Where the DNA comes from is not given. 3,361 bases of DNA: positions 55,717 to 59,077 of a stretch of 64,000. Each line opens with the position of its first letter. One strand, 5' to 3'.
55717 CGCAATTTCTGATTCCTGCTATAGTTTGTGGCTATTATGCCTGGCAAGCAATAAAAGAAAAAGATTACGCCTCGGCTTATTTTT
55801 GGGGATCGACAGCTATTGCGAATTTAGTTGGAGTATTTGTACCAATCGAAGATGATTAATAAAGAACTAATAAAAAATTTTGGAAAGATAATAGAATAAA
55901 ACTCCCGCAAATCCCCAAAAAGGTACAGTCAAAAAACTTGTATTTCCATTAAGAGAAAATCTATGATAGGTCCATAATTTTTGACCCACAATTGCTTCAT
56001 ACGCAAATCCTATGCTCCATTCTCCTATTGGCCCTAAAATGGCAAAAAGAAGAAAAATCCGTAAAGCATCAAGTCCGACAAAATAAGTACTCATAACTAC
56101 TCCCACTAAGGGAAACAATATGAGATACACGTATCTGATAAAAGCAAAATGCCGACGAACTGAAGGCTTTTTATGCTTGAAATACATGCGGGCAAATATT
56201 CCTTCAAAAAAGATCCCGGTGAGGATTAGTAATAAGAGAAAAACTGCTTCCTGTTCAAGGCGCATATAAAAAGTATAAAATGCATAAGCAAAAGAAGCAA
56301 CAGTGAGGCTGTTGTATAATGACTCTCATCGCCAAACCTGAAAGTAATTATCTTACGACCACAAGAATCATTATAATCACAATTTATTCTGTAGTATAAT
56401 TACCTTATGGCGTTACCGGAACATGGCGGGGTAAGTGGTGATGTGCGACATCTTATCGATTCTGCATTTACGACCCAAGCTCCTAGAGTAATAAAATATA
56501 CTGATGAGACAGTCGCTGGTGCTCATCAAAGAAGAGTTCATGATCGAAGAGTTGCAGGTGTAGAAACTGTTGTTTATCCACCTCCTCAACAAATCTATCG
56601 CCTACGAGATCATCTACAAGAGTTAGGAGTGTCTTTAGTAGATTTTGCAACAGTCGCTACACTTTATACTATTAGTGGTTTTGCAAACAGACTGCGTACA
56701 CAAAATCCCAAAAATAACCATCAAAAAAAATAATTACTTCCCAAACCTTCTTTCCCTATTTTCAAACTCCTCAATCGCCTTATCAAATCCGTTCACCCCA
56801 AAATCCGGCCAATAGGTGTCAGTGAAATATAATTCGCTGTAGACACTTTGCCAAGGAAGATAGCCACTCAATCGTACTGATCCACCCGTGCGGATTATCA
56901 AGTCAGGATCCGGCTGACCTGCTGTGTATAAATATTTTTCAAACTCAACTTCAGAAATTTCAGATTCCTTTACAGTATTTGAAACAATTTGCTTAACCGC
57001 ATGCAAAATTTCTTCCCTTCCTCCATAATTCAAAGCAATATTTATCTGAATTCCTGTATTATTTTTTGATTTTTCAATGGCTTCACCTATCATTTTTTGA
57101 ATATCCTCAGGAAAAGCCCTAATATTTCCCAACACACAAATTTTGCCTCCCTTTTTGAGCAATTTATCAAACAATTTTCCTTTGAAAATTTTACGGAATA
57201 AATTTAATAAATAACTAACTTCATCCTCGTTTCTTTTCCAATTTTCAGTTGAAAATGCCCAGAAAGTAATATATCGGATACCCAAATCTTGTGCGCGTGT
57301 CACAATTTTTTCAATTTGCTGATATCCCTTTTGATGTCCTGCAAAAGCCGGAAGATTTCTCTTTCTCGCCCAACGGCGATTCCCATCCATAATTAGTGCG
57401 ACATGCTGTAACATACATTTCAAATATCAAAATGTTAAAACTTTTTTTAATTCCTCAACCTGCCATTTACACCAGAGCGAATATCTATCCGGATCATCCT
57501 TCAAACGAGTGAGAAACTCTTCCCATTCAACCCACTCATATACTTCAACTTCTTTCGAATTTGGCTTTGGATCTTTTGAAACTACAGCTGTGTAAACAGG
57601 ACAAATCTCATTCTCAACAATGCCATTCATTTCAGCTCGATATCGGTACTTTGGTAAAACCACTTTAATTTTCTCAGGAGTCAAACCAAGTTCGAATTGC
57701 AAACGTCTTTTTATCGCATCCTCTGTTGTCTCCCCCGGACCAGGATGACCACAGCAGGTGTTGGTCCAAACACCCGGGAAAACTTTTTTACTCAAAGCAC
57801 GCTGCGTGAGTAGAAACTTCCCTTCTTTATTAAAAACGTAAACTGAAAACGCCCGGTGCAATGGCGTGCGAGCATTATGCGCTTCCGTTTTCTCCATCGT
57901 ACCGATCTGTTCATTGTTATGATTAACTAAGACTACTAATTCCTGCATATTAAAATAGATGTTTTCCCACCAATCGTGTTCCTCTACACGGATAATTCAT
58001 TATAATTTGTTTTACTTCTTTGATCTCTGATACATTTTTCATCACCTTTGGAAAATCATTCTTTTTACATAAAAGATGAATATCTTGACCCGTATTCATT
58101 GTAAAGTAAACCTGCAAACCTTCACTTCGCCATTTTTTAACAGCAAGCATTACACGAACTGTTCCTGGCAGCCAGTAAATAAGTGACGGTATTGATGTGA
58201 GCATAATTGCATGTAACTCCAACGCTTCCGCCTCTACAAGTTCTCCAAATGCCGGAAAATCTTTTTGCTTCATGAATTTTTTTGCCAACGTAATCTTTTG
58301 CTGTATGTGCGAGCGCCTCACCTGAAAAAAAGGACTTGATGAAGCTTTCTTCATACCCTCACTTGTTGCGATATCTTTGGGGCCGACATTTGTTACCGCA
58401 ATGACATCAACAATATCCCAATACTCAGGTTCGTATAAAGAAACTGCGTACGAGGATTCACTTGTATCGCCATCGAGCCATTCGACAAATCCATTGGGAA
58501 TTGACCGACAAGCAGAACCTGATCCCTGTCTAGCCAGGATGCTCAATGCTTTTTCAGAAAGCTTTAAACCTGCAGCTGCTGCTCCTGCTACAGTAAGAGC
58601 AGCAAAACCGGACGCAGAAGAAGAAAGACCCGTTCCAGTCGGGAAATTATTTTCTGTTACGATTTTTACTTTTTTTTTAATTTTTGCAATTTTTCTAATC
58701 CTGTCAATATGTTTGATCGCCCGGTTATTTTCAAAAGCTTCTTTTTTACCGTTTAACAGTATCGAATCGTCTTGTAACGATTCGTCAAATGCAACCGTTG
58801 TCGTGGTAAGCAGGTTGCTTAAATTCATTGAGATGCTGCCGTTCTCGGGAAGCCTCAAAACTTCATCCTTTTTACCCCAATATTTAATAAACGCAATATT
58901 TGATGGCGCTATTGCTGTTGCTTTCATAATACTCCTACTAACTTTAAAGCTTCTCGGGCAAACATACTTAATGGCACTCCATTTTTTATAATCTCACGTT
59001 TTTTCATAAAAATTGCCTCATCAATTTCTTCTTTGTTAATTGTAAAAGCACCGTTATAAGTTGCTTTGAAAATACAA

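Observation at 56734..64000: Ten-gene mevalonate-to-UppS operon with the archaeal-style HMGCS / thiolase / DUF35 trio in a bacterial genome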

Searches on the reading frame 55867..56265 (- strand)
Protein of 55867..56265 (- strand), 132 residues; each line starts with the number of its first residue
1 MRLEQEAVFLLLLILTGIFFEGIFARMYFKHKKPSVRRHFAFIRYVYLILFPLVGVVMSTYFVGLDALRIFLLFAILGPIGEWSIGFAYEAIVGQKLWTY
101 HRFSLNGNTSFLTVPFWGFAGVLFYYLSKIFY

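Call 36: search_protein_families(library=pfam, proteins=[window:55867-56265:-], max_evalue=0.001)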
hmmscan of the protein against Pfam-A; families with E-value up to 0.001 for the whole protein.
window:55867-56265:- (132 aa): 1 family
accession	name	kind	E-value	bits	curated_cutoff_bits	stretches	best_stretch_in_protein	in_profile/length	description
PF06541.16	ABC_trans_CmpB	-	2.2e-08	34.8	25.9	1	12-128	5-116/151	Putative ABC-transporter type IV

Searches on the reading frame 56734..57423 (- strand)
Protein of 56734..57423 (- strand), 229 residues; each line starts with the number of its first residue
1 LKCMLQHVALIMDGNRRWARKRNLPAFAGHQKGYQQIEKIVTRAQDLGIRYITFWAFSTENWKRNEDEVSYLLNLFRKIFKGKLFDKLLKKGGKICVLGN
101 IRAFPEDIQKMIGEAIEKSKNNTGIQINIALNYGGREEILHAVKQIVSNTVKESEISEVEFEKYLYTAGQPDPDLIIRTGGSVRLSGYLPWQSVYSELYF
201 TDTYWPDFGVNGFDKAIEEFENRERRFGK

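Call 4: search_protein_families(library=pfam, proteins=[window:56734-57423:-], max_evalue=0.01)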
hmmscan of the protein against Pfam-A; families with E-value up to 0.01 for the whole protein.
window:56734-57423:- (229 aa): 1 family
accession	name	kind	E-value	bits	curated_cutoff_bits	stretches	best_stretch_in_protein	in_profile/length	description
PF01255.24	Prenyltransf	-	1.2e-81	273.9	27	1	11-228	1-219/219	Putative undecaprenyl diphosphate synthase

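Call 6: search_protein_families(library=ncbifam, proteins=[window:56734-57423:-], max_evalue=0.001)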
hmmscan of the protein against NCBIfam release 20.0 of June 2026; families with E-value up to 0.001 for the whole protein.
window:56734-57423:- (229 aa): 16 families
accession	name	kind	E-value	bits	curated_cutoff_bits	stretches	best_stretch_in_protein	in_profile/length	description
NF011405.0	PRK14830.1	equivalog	2.3e-84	282.9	304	1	4-229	22-250/251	undecaprenyl pyrophosphate synthase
NF011406.0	PRK14831.1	subfamily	1.8e-77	260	375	1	4-229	23-251/256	undecaprenyl pyrophosphate synthase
TIGR00055.1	uppS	equivalog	2.5e-75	252.8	109.55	1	6-228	3-228/228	polyprenyl diphosphate synthase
NF011408.0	PRK14834.1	equivalog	2e-72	243.7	348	1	6-228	19-244/252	isoprenyl transferase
NF011407.0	PRK14833.1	equivalog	6.3e-71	238.7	325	1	2-229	2-231/233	di-trans,poly-cis-decaprenylcistransferase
NF011414.0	PRK14841.1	equivalog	1.5e-66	224.4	401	1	5-228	4-228/233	isoprenyl transferase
NF011411.0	PRK14838.1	equivalog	1.8e-66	223.9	417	1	4-229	12-238/244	isoprenyl transferase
NF011410.0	PRK14837.1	equivalog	8.3e-62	208.8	342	1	4-229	6-230/230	undecaprenyl pyrophosphate synthase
NF011409.0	PRK14835.1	equivalog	1.2e-60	205.2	425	1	5-229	46-279/279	isoprenyl transferase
NF011412.0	PRK14839.1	equivalog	3e-59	200.3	334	1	6-228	11-227/240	di-trans,poly-cis-decaprenylcistransferase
NF011403.0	PRK14828.1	equivalog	3.1e-58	197.2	348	1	6-229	30-258/258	isoprenyl transferase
NF011404.0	PRK14829.1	equivalog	4.3e-58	196.7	372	1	4-229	30-258/260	isoprenyl transferase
NF011413.0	PRK14840.1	equivalog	4.4e-57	193.6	410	1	4-229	18-250/250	isoprenyl transferase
NF011415.0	PRK14842.1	equivalog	9.6e-57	192.2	360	1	5-228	9-236/241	isoprenyl transferase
NF007596.1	PRK10240.1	equivalog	3e-54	184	418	1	6-228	17-242/251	(2E,6E)-farnesyl-diphosphate-specific ditrans,polycis-undecaprenyl-diphosphate synthase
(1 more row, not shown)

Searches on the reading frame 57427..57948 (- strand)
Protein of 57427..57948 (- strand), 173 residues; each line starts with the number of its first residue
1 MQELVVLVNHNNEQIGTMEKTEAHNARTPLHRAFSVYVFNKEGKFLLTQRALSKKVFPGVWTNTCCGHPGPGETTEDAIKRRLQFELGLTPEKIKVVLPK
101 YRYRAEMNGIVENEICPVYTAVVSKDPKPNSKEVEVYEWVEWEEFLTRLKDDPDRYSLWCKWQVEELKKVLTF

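Call 4: search_protein_families(library=pfam, proteins=[window:57427-57948:-], max_evalue=0.01)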
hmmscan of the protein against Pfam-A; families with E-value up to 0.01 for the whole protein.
window:57427-57948:- (173 aa): 1 family
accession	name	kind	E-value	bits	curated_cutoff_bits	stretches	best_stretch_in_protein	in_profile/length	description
PF00293.34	NUDIX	-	1.7e-23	83.5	21.1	1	30-155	2-129/134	NUDIX domain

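Call 6: search_protein_families(library=ncbifam, proteins=[window:57427-57948:-], max_evalue=0.001)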
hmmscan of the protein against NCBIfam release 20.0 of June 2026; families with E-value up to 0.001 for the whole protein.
window:57427-57948:- (173 aa): 9 families
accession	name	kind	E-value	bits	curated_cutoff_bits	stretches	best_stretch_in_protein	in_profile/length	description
NF002995.0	PRK03759.1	equivalog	1.5e-70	236.6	127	1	2-167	6-172/185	isopentenyl-diphosphate Delta-isomerase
TIGR02150.1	IPP_isom_1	equivalog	8.8e-46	155.7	105.8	1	5-163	1-158/159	isopentenyl-diphosphate delta-isomerase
NF041653.1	Nud_hyd_Meth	equivalog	1.5e-10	41.1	300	1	5-157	2-150/170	Nudix hydrolase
NF011922.0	PRK15393.1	equivalog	1.6e-08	34.4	152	1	3-90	11-97/182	NUDIX hydrolase YfcD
NF012016.0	PRK15472.1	equivalog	2.2e-06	27.4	95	1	35-89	7-60/141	nucleoside triphosphatase NudI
NF006530.0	PRK08999.1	equivalog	5.7e-06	25.6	245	1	38-98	13-71/315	Nudix family hydrolase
TIGR00586.1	mutt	equivalog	0.00013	22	97.9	1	38-97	12-69/129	8-oxo-dGTP diphosphatase MutT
NF008044.0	PRK10776.1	equivalog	0.00026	20.9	148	1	38-144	11-109/130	8-oxo-dGTP diphosphatase MutT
NF007834.0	PRK10546.1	equivalog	0.00047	20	156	1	38-93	10-63/135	pyrimidine (deoxy)nucleoside triphosphate diphosphatase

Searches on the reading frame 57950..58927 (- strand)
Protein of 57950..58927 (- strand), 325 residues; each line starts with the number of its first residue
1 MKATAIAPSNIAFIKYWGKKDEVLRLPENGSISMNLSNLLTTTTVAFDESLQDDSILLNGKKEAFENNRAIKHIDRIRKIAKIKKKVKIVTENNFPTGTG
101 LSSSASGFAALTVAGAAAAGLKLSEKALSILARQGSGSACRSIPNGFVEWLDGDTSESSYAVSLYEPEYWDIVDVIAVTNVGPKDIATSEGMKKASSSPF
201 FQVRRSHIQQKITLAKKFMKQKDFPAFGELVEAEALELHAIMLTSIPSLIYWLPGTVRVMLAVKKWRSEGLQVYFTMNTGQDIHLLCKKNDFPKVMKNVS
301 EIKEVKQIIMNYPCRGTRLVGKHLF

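Call 4: search_protein_families(library=pfam, proteins=[window:57950-58927:-], max_evalue=0.01)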
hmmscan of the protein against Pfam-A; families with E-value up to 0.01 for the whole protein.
window:57950-58927:- (325 aa): 3 families
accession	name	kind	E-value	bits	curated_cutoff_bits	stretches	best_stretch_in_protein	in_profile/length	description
PF22700.2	MVD-like_N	-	7.5e-59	198.3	27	1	7-161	1-157/157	Diphosphomevalonate decarboxylase-like N-terminal domain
PF18376.6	MDD_C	-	2.7e-14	53.8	23.2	1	175-305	2-136/186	Mevalonate 5-diphosphate decarboxylase C-terminal domain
PF00288.32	GHMP_kinases_N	-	3.8e-10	40.3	22.3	1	74-145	7-75/87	GHMP kinases N terminal domain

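Call 6: search_protein_families(library=ncbifam, proteins=[window:57950-58927:-], max_evalue=0.001)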
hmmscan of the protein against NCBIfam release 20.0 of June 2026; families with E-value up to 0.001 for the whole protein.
window:57950-58927:- (325 aa): 10 families
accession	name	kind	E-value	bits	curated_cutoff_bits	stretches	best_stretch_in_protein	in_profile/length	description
TIGR01240.1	mevDPdecarb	equivalog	2.5e-79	266.5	171.35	1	4-299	2-300/305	diphosphomevalonate decarboxylase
NF040704.1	IPP_alt_MvaD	equivalog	3.5e-55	187.4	475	1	2-302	1-300/323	phosphomevalonate decarboxylase MvaD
NF040847.1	mev_decarb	equivalog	1e-16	61.1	560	1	12-299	45-332/350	bisphosphomevalonate decarboxylase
TIGR00549.1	mevalon_kin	equivalog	1.1e-06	28.4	163.05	1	36-135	24-129/276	mevalonate kinase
NF002288.1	PRK01212.1-4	equivalog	6.6e-05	22.1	194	1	65-140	55-130/303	homoserine kinase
TIGR01920.1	Shik_kin_archae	equivalog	0.00011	21.6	126.85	1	61-131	43-114/266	shikimate kinase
NF003036.0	PRK03926.1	equivalog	0.00013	21.2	403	1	51-127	39-116/302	mevalonate kinase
TIGR00191.1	thrB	equivalog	0.00024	20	168.25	1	55-128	43-122/304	homoserine kinase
TIGR00131.1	gal_kin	equivalog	0.00037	19.5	226.65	0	70-110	96-134/388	galactokinase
NF003705.0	PRK05322.1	equivalog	0.00099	17.9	385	0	78-107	104-133/388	galactokinase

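Call 46: search_solved_structures(query=window:57950-58927:-, max_evalue=1e-10)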
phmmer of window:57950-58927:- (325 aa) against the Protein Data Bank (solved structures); distinct sequences matched with E-value up to 1e-10: 18.
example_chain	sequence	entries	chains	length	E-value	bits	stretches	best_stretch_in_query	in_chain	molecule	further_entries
6n0z_A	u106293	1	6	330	1.1e-87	297.1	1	2-309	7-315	Diphosphomevalonate decarboxylase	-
6n0x_A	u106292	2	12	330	5.4e-86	291.6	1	2-309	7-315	Diphosphomevalonate decarboxylase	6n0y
5v2l_A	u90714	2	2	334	3.2e-62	213.6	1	5-313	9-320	Mevalonate diphosphate decarboxylase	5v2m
6e2s_A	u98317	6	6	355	4e-62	213.3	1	5-313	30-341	Mevalonate diphosphate decarboxylase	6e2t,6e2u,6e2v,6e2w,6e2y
2hk2_A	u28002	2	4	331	4.1e-57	196.8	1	5-297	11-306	Diphosphomevalonate decarboxylase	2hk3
3qt5_A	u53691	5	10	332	2.7e-53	184.3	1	5-309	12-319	Mevalonate diphosphate decarboxylase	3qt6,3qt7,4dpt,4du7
3qt8_A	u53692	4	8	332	3.6e-53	183.9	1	5-309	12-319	Mevalonate diphosphate decarboxylase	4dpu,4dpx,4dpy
4dpw_A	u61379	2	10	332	7.1e-53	182.9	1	5-309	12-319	Mevalonate diphosphate decarboxylase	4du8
6n10_A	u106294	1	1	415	1e-45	159.4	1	3-288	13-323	Diphosphomevalonate decarboxylase MVD1, peroxisomal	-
6xr5_A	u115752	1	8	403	1e-41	146.2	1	2-295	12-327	Diphosphomevalonate decarboxylase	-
2hke_A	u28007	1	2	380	1.2e-41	146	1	4-297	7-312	Diphosphomevalonate decarboxylase, putative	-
5gmd_A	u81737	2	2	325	6.7e-41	143.6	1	3-319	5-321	Diphosphomevalonate decarboxylase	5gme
4z7c_A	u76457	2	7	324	6.7e-41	143.6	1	3-319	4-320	Diphosphomevalonate decarboxylase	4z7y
2gs8_A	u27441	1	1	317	8.6e-41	143.2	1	5-298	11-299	mevalonate pyrophosphate decarboxylase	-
1fi4_A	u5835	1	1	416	4.9e-40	140.7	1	3-260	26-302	MEVALONATE 5-DIPHOSPHATE DECARBOXYLASE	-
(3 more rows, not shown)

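Call 54: search_solved_structures(query=window:57950-58927:-, max_evalue=1e-50, show_alignments=5)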
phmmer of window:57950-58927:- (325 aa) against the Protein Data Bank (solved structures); distinct sequences matched with E-value up to 1e-50: 8.
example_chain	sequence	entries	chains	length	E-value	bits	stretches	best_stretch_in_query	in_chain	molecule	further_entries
6n0z_A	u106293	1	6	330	1.1e-87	297.1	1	2-309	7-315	Diphosphomevalonate decarboxylase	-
6n0x_A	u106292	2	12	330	5.4e-86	291.6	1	2-309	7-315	Diphosphomevalonate decarboxylase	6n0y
5v2l_A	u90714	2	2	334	3.2e-62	213.6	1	5-313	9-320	Mevalonate diphosphate decarboxylase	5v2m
6e2s_A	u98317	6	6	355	4e-62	213.3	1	5-313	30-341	Mevalonate diphosphate decarboxylase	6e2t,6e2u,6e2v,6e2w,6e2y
2hk2_A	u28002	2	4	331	4.1e-57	196.8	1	5-297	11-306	Diphosphomevalonate decarboxylase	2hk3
3qt5_A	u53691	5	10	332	2.7e-53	184.3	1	5-309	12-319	Mevalonate diphosphate decarboxylase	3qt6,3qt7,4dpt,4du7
3qt8_A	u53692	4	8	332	3.6e-53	183.9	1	5-309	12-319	Mevalonate diphosphate decarboxylase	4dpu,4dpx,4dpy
4dpw_A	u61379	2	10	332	7.1e-53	182.9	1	5-309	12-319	Mevalonate diphosphate decarboxylase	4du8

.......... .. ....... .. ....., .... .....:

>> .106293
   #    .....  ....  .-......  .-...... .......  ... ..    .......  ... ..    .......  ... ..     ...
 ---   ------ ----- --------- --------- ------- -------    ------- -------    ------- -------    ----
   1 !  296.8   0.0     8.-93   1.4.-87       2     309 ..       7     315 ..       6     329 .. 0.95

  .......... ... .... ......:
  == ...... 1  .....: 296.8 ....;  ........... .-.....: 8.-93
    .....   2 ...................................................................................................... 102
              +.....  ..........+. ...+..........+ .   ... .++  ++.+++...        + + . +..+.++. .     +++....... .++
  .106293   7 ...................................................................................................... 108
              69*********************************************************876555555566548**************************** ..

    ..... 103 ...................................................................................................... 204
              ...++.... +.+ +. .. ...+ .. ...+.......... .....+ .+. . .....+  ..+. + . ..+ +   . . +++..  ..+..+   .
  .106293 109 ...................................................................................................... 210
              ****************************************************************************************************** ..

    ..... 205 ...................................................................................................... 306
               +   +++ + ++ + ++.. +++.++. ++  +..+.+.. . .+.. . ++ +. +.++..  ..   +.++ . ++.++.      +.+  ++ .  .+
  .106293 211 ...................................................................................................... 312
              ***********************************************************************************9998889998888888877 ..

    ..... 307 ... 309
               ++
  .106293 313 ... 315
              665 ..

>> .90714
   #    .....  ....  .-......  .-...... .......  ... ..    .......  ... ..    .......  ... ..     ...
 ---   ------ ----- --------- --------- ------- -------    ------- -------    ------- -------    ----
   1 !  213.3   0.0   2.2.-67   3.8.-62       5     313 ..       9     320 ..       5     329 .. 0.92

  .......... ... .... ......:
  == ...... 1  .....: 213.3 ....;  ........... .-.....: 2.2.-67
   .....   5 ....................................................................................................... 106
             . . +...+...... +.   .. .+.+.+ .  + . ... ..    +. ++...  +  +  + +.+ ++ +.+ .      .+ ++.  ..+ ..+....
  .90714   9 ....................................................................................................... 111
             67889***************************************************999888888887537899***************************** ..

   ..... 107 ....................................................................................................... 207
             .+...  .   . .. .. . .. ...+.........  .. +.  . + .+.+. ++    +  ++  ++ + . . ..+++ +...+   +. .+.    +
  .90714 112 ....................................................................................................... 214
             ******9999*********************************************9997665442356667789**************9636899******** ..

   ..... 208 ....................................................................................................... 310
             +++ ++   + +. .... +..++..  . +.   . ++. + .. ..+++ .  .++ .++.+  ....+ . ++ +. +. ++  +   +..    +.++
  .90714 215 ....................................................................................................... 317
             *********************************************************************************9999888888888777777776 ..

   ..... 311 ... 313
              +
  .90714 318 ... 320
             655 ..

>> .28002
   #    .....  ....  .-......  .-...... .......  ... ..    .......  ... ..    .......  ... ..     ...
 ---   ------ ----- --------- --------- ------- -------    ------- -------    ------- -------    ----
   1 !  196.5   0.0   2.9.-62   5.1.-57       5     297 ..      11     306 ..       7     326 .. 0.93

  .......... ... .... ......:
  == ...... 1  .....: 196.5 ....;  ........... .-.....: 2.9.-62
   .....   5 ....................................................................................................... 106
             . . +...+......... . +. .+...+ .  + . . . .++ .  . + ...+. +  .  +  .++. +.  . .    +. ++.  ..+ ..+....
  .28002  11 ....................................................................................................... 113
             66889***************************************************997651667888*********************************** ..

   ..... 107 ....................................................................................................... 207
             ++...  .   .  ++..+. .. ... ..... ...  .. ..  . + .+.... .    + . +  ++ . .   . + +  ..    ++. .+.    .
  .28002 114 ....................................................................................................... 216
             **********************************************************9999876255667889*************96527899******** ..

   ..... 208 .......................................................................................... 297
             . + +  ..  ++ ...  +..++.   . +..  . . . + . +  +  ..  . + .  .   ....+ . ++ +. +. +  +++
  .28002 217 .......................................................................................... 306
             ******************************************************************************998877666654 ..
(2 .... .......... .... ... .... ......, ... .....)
